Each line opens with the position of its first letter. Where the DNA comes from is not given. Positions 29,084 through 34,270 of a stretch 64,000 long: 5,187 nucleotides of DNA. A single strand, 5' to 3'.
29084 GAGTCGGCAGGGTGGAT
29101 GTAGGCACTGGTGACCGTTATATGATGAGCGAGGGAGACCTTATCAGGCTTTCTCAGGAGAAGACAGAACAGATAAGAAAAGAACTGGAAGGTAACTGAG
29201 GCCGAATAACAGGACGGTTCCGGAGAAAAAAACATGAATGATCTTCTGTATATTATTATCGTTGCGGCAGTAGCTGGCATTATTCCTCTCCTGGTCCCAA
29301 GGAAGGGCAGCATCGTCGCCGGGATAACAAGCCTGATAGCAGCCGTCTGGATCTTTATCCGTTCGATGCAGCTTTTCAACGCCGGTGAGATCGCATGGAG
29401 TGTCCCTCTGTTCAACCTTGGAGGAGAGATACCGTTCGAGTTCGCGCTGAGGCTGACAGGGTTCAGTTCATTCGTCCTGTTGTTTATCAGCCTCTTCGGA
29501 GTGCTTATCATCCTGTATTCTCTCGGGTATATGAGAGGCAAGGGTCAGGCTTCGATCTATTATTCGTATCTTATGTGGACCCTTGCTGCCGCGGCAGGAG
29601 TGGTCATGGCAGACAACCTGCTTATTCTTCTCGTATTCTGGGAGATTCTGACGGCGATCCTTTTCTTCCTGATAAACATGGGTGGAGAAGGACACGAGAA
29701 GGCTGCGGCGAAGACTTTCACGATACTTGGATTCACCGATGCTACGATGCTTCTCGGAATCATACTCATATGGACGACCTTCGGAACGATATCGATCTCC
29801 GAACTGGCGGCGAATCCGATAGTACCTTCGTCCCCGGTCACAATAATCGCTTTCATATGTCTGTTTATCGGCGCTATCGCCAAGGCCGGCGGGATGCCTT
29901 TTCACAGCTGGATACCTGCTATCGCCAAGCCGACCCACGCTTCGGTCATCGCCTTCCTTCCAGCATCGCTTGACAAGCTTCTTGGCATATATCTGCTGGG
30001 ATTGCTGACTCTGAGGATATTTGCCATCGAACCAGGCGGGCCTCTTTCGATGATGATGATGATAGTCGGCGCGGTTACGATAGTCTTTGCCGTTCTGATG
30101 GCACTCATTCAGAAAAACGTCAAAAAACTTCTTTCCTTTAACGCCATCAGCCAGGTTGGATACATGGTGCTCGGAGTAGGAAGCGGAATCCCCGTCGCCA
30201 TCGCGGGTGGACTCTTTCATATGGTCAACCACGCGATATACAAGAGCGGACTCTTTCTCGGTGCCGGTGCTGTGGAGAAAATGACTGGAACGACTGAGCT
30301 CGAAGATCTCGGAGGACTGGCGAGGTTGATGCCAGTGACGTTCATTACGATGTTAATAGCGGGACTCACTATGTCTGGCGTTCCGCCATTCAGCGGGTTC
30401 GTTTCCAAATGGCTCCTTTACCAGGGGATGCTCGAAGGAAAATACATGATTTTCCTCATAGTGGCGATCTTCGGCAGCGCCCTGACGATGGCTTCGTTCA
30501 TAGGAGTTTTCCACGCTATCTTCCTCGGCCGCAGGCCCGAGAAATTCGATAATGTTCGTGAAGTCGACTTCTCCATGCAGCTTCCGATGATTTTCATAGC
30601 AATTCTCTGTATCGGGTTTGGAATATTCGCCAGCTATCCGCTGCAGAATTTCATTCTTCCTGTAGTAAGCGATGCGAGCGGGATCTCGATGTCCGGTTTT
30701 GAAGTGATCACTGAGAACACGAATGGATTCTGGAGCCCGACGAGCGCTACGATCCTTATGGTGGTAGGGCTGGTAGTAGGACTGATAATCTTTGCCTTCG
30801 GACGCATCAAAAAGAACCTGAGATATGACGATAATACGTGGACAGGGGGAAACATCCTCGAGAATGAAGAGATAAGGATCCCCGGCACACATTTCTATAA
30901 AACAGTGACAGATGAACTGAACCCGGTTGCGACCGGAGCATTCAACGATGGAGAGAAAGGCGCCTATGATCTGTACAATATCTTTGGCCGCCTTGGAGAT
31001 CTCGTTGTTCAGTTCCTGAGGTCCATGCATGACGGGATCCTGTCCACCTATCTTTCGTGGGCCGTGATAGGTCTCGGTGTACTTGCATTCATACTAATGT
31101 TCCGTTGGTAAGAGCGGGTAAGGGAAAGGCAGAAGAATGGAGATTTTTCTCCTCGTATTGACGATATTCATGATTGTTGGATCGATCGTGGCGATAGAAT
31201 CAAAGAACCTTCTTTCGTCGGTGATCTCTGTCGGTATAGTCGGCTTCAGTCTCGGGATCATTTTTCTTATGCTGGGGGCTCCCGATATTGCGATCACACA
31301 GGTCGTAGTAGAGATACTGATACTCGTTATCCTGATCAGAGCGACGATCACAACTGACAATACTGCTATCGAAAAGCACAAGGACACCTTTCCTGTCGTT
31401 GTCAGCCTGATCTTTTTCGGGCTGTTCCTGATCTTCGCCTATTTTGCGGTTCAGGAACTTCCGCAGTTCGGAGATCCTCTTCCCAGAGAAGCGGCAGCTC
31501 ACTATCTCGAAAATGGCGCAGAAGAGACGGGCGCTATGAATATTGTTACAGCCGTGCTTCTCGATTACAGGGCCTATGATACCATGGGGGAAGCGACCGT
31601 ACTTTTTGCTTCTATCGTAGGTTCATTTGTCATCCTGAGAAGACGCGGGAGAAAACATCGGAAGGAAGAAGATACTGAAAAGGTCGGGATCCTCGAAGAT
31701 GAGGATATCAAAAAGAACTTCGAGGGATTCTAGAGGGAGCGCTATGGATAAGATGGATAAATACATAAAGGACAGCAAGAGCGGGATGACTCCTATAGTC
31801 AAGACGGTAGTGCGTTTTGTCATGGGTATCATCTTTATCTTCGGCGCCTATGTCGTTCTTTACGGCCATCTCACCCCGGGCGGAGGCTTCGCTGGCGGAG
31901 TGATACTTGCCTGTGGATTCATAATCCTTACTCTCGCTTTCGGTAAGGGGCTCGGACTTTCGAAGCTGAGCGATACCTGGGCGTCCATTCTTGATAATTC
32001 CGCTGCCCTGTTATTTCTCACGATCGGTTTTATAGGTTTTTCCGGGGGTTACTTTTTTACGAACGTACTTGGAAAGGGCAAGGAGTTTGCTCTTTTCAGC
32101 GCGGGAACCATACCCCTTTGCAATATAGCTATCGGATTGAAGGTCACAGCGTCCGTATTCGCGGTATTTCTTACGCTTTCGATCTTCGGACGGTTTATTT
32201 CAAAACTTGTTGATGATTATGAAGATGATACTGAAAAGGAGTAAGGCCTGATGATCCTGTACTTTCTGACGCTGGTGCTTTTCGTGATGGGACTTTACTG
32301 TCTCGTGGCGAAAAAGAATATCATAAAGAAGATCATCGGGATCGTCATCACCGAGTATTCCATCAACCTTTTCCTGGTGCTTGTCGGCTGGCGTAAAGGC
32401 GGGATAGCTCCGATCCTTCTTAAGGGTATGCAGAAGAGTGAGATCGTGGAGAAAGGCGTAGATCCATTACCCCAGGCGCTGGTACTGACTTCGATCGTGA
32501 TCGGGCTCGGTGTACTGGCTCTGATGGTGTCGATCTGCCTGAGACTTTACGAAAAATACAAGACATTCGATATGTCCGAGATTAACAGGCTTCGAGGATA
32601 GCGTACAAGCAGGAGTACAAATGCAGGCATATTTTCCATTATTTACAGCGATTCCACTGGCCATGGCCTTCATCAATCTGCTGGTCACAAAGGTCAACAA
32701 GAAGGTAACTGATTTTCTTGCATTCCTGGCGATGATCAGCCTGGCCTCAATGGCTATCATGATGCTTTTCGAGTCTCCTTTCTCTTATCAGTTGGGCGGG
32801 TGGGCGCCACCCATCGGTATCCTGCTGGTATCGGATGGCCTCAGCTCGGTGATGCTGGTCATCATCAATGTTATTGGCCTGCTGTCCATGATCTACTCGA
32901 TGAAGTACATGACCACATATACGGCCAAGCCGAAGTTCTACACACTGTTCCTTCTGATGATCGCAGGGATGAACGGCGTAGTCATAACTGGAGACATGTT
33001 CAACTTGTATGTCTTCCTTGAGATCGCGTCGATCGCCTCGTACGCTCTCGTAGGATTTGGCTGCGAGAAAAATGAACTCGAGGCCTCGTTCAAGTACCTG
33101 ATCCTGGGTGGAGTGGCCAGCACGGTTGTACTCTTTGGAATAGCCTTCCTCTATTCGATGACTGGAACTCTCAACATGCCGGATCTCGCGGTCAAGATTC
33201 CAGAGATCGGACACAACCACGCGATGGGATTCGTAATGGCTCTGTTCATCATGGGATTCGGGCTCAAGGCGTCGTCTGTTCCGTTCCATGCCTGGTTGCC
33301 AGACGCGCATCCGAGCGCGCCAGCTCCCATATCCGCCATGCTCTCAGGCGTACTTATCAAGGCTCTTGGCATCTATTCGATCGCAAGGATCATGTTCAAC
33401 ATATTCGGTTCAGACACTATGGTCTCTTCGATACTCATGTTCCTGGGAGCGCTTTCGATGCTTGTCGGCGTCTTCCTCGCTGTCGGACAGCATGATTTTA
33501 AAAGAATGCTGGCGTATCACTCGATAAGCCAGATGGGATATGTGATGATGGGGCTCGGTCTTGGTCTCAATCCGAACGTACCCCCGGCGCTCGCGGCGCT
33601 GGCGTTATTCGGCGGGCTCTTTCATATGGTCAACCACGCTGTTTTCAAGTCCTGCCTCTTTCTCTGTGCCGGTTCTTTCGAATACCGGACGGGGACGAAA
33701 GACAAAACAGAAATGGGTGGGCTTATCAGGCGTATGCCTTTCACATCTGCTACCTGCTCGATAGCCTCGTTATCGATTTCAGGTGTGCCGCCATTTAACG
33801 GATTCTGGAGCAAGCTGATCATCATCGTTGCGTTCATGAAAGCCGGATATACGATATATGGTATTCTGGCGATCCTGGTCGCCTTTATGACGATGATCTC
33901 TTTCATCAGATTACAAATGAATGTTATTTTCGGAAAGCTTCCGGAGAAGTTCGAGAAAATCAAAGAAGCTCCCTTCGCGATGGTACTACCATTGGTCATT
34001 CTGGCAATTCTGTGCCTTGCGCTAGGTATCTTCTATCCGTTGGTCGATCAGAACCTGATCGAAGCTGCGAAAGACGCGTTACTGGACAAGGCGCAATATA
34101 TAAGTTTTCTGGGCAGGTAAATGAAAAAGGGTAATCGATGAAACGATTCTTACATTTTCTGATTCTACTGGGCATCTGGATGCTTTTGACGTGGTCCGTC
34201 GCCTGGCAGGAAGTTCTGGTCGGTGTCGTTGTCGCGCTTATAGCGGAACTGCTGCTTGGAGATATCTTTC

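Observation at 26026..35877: Complete Mrp-Mbh type group-4 [NiFe] hydrogenase with two large antiporter subunits and intact Ni-Fe ligands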

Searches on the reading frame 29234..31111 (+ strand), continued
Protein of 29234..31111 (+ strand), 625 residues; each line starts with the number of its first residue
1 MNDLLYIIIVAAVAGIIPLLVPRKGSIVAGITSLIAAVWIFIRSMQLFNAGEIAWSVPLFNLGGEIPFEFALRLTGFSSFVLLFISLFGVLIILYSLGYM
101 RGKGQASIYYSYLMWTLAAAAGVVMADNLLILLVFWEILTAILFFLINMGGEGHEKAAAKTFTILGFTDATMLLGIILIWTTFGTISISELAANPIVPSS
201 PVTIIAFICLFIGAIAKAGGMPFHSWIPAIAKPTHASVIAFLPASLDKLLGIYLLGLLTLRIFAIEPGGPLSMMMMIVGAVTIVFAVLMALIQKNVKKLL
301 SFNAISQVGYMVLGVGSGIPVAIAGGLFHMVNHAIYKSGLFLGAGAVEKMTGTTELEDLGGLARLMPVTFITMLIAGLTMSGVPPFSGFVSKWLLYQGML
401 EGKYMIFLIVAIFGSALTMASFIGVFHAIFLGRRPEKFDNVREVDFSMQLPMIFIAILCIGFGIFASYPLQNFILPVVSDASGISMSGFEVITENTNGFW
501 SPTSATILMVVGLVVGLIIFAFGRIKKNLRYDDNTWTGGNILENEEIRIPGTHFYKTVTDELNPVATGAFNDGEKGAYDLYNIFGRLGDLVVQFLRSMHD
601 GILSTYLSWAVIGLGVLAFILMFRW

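Call 71: find_homologous_proteins(query=window:29234-31111:+, max_evalue=1e-30)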
Query window:29234-31111:+ (625 aa): 7063 proteins with E <= 1e-30 among 8000 candidates; the best 120 are listed.
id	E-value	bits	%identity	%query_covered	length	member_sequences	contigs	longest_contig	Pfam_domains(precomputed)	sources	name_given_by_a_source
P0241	0.0e+0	1254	93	100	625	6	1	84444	PF00662.27,PF00361.26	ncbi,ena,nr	ncbi:MAG: NADH-quinone oxidoreductase subunit L [Candidatus Krumholzibacteria bacterium]|nr:NADH-qui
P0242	0.0e+0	1031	74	100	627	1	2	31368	PF00361.26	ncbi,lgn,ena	-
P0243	2.1e-294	996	71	100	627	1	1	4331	PF00662.27,PF00361.26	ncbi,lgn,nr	ncbi:MAG: NADH-quinone oxidoreductase subunit L [Candidatus Krumholzibacteriota bacterium]|nr:NADH-q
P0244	3.4e-287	972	69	100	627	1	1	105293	PF00361.26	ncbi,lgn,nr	ncbi:MAG: hypothetical protein JW746_10155 [Candidatus Krumholzibacteriota bacterium]|nr:hypothetica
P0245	4.1e-285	965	70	100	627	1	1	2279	PF00361.26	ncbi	-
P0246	8.0e-272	921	67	100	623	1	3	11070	PF00361.26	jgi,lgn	jgi:formate hydrogenlyase subunit 3/multisubunit Na+/H+ antiporter MnhD subunit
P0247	4.9e-270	916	70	96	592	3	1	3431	PF00361.26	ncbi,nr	ncbi:MAG: NADH-quinone oxidoreductase subunit L, partial [Candidatus Krumholzibacteria bacterium]|nr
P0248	3.4e-269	913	66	100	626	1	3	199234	PF00361.26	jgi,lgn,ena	-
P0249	1.7e-268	910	66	100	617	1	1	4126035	PF00361.26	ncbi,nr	ncbi:MAG: NADH-quinone oxidoreductase subunit L [bacterium]|nr:MAG: NADH-quinone oxidoreductase subu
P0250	2.1e-268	910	65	100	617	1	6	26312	PF00361.26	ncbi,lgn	-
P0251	6.8e-268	908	65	100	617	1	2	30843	PF00361.26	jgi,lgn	jgi:formate hydrogenlyase subunit 3/multisubunit Na+/H+ antiporter MnhD subunit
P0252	1.7e-267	907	67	100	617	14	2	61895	PF00361.26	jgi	-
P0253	7.1e-267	905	67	100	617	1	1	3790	PF00361.26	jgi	-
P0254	1.3e-266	904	66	100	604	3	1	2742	PF00361.26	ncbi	-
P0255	1.4e-265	901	67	100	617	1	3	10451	PF00361.26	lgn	-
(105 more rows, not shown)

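Call 81: predict_structure(alignment_id=A2)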
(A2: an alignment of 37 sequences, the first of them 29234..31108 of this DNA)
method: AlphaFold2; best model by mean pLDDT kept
length: 625 residues; sequences in the alignment: 37
mean_pLDDT: 73.0   pTM: 0.76
mean pLDDT of the five models: 73.0, 72.1, 71.5, 66.7, 64.3
residues with pLDDT >= 90: 112; 70-90: 322; 50-70: 78; < 50: 113
segments of 3 or more residues with pLDDT < 50: 227-233, 520-617
pLDDT, mean of each block of 10 residues (from residue 1): 87 91 79 94 89 88 80 87 89 88 83 91 92 90 76 68 79 93 91 88 92 76 48 52 66 81 85 91 82 76 81 83 84 84 87 82 83 88 76 85 84 79 76 79 87 90 81 71 62 58 61 53 38 27 32 28 28 30 43 43 39 47 48
secondary structure, 60 per line:
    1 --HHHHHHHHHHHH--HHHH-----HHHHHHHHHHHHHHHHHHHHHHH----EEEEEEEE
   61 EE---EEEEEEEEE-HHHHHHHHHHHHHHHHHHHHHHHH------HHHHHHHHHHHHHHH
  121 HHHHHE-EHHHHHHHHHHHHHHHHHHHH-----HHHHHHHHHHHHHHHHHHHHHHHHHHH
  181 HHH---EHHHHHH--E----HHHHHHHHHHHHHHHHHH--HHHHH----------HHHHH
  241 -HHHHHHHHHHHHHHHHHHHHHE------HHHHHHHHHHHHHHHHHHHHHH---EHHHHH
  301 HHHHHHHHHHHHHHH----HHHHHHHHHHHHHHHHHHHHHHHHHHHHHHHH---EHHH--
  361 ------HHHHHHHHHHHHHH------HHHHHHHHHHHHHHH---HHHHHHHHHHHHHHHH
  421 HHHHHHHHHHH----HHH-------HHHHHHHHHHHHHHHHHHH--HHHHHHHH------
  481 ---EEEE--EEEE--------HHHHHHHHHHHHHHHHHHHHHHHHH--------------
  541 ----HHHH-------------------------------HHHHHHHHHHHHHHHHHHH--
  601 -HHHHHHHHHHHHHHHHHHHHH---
elements in order: H3-14 H17-20 H26-48 E53-62 E66-74 H76-99 H106-125 H129-148 H154-183 H188-193 H201-218 H221-225 H236-240 H242-262 H270-291 H296-315 H320-351 H367-380 H387-401 H405-431 H446-464 H467-474 E484-487 E490-493 H502-526 H545-548 H580-598 H602-622

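Call 83: fold_search(model_id=the predicted structure, library=pdb)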
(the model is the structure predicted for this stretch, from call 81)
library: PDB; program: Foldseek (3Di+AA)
matches with E <= 10: 566; with E <= 0.001: 194
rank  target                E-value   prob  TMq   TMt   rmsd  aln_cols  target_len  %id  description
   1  7qru_A                6.2e-22  1.00  0.70  0.55   6.9       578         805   28  Structure of Bacillus pseudofirmus Mrp antiporter complex, monomer (released 2022-11-09)
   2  9a6h_A                2.5e-21  1.00  0.69  0.54   7.9       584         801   26  Integrative model of MRPA-MRPD by crosslinking MS and deep learning (released 2024-09-18)
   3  9a6h_B                1.1e-20  1.00  0.67  0.84   3.8       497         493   22  Integrative model of MRPA-MRPD by crosslinking MS and deep learning (released 2024-09-18)
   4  7qru_D                1.1e-20  1.00  0.68  0.85   3.4       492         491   27  Structure of Bacillus pseudofirmus Mrp antiporter complex, monomer (released 2022-11-09)
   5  7z0s_C                2.7e-20  1.00  0.68  0.70  13.8       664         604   21  Structure of the Escherichia coli formate hydrogenlyase complex (anaerobic preparation, without formate dehydrogenase  (released 2022-09-28)
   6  7z0t_C                3.5e-20  1.00  0.70  0.73  14.0       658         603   21  Structure of the Escherichia coli formate hydrogenlyase complex (aerobic preparation, composite structure) (released 2022-09-28)
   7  6u8y_X                4.4e-20  1.00  0.72  0.74  16.9       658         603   24  Structure of the membrane-bound sulfane sulfur reductase (MBS), an archaeal respiratory membrane complex (released 2020-09-09)
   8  7zm7_5                8.3e-20  1.00  0.66  0.62  11.9       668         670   21  CryoEM structure of mitochondrial complex I from Chaetomium thermophilum (inhibited by DDM) (released 2022-11-30)
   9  6cfw_H                1.8e-19  1.00  0.66  0.81   3.8       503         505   25  cryoEM structure of a respiratory membrane-bound hydrogenase (released 2018-05-23)
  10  6rfq_5                2.1e-19  1.00  0.67  0.65  13.2       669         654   20  Cryo-EM structure of a respiratory complex I assembly intermediate with NDUFAF2 (released 2018-10-10)
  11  7o6y_5                5.9e-19  1.00  0.66  0.64   6.8       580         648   21  Cryo-EM structure of respiratory complex I under turnover (released 2021-11-10)
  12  6z16_D                6.2e-19  1.00  0.68  0.86   3.4       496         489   23  Structure of the Mrp antiporter complex (released 2020-08-12)
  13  6yj4_L                7.3e-19  1.00  0.67  0.64   7.1       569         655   20  Structure of Yarrowia lipolytica complex I at 2.7 A (released 2020-08-12)
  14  9iho_L                9.0e-19  1.00  0.65  0.64   6.6       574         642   20  Open state without NUQM and without flavoprotein (classification state 4) of Pichia pastoris mitochondrial complex I i (released 2025-10-15)
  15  8e9g_L                1.8e-18  1.00  0.69  0.69   5.9       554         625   25  Mycobacterial respiratory complex I with both quinone positions modelled (released 2022-10-12)
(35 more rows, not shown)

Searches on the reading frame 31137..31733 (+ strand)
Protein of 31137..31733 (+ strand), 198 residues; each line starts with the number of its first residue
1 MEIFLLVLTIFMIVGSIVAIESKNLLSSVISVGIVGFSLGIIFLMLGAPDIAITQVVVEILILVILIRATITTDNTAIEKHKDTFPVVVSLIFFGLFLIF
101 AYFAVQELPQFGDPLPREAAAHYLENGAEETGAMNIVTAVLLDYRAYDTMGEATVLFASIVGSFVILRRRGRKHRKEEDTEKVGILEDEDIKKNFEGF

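Call 4: search_protein_families(library=pfam, proteins=[window:31137-31733:+])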
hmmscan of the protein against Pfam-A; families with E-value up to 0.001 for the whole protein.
window:31137-31733:+ (198 aa): 3 families
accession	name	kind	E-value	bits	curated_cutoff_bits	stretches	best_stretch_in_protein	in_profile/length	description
PF13244.11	MbhD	-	8.9e-16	58.3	27.2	1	10-69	1-61/67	MBH, subunit D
PF20501.3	MbhE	-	2.2e-10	40.9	27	1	114-169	28-83/98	MBH, subunit E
PF00499.25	Oxidored_q3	-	3.3e-07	30.6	33.2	1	16-166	2-146/146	NADH-ubiquinone/plastoquinone oxidoreductase chain 6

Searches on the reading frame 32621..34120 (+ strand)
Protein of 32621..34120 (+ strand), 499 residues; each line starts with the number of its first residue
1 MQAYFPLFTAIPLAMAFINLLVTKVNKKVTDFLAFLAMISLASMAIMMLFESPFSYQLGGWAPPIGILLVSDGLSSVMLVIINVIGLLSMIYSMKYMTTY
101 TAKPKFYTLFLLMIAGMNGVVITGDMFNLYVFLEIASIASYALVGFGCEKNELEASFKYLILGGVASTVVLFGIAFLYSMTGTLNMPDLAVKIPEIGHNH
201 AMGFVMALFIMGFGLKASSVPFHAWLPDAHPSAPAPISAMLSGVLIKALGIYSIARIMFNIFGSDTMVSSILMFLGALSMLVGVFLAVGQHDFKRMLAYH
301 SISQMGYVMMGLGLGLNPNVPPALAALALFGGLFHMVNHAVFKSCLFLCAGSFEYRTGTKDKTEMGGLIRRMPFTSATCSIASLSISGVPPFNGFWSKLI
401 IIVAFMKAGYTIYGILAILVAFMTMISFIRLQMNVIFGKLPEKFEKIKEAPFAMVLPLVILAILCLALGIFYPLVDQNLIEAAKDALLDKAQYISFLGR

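Call 4: search_protein_families(library=pfam, proteins=[window:32621-34120:+])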
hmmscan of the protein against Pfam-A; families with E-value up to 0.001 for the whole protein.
window:32621-34120:+ (499 aa): 3 families
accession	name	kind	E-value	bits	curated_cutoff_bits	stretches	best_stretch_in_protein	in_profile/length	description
PF00361.26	Proton_antipo_M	-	2.1e-66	224.5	21.5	1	124-421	2-291/294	NADH:quinone oxidoreductase/Mrp antiporter, TM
PF00662.26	Proton_antipo_N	-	3.7e-08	33.6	24.5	1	69-107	13-51/51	NADH-Ubiquinone oxidoreductase (complex I), chain 5 N-terminus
PF10125.14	NADHdeh_related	-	1.5e-06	28.2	27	1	114-224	76-183/218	NADH dehydrogenase I, subunit N related protein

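Call 12: search_solved_structures(query=window:32621-34120:+, max_evalue=1e-10)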
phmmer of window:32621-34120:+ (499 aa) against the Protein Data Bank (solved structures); distinct sequences matched with E-value up to 1e-10: 91 (the best 60 are shown).
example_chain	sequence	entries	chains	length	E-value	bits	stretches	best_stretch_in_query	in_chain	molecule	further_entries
6cfw_H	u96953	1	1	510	7.1e-90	305.6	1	4-497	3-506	Monovalent cation/H+ antiporter subunit D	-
7qru_D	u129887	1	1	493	6.3e-79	269.5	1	11-495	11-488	Na+/H+ antiporter subunit D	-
6u8y_H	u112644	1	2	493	4.2e-71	243.7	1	6-495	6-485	NADH dehydrogenase subunit N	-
6z16_D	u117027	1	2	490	8.4e-59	203.1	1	11-495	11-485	Multisubunit Na+/H+ antiporter, D subunit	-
7qru_A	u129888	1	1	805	1.8e-58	202.1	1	60-489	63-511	Na+/H+ antiporter subunit A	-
7d3u_D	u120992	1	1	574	4.3e-55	190.9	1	4-439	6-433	Monovalent Na+/H+ antiporter subunit D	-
6hum_F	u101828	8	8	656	4e-51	177.8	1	57-470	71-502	NADH dehydrogenase subunit 5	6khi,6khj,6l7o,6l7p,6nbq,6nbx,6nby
6z16_A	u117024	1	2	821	1.7e-49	172.5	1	61-480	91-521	Multisubunit Na+/H+ antiporter, A subunit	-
6u8y_X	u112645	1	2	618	6.7e-48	167.2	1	67-479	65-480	NADH dehydrogenase subunit M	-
7z0s_C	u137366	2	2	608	1.3e-42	149.7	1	73-475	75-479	Formate hydrogenlyase subunit 3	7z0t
9grx_F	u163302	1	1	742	4.8e-42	147.9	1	39-437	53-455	NAD(P)H-quinone oxidoreductase subunit 5, chloroplastic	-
7eu3_F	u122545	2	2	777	8.5e-42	147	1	34-446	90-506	NAD(P)H-quinone oxidoreductase subunit F | NADH-plastoquinone oxidoreductase subunit 5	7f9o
4he8_L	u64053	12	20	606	2.4e-41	145.6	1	15-481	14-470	NADH-quinone oxidoreductase subunit 12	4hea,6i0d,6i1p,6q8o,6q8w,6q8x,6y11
6hum_B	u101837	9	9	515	3.8e-41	144.9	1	69-451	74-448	NAD(P)H-quinone oxidoreductase subunit 2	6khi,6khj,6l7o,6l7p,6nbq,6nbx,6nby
7wff_F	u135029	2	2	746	2.9e-38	135.4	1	32-440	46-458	NAD(P)H-quinone oxidoreductase subunit 5, chloroplastic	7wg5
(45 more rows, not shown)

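Call 24: search_protein_families(library=ncbifam, proteins=[window:32621-34120:+], max_evalue=0.00001)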
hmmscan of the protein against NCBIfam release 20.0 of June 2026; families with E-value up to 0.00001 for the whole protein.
window:32621-34120:+ (499 aa): 75 families (the best 25 are shown)
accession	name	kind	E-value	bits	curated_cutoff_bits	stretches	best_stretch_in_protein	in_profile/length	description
NF006240.0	PRK08376.1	subfamily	1.5e-123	413.5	662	1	4-496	6-516/521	putative monovalent cation/H+ antiporter subunit D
NF009306.0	PRK12663.1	equivalog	4.3e-103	345.8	542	1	10-495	11-489/498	Na+/H+ antiporter subunit D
NF006241.0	PRK08377.1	equivalog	3.5e-101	339.6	645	1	4-495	4-485/494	NADH dehydrogenase subunit N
NF005818.0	PRK07691.1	equivalog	1.5e-95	321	586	1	10-495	11-491/496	Na+/H+ antiporter subunit D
NF005086.0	PRK06521.1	equivalog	1.3e-93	314.7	667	1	13-485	16-505/669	hydrogenase 4 subunit B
NF009305.0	PRK12662.1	equivalog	1.8e-89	300.8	700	1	10-472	11-476/492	putative monovalent cation/H+ antiporter subunit D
NF006419.0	PRK08668.1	equivalog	6.9e-88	295.9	617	1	6-482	5-477/613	NADH dehydrogenase subunit M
NF006238.0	PRK08375.1-4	equivalog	3.8e-81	273.5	626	1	3-438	4-431/531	putative monovalent cation/H+ antiporter subunit D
NF009308.0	PRK12665.1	equivalog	8.3e-81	272.1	585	1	2-432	6-434/531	Na+/H+ antiporter subunit D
NF004920.0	PRK06277.1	equivalog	4.1e-78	263.3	578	1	3-485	2-474/478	energy conserving hydrogenase EhbF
TIGR00944.1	2a6301s04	subfamily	8.6e-78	262.6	692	1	11-470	9-460/463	multicomponent K+/H+ antiporter, MrpD/PhaD subunit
NF009287.0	PRK12647.1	equivalog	3e-75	254.2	937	1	11-492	9-487/773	putative monovalent cation/H+ antiporter subunit A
NF006418.0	PRK08667.1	equivalog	3.8e-75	253.7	794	1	11-472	12-486/644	hydrogenase membrane subunit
NF009309.0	PRK12666.1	equivalog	2.5e-74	250.9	476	1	10-495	13-513/529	monovalent cation/H+ antiporter subunit D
NF009288.0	PRK12648.1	equivalog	2.5e-73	247.6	1104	1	7-491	5-490/954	monovalent cation/H+ antiporter subunit A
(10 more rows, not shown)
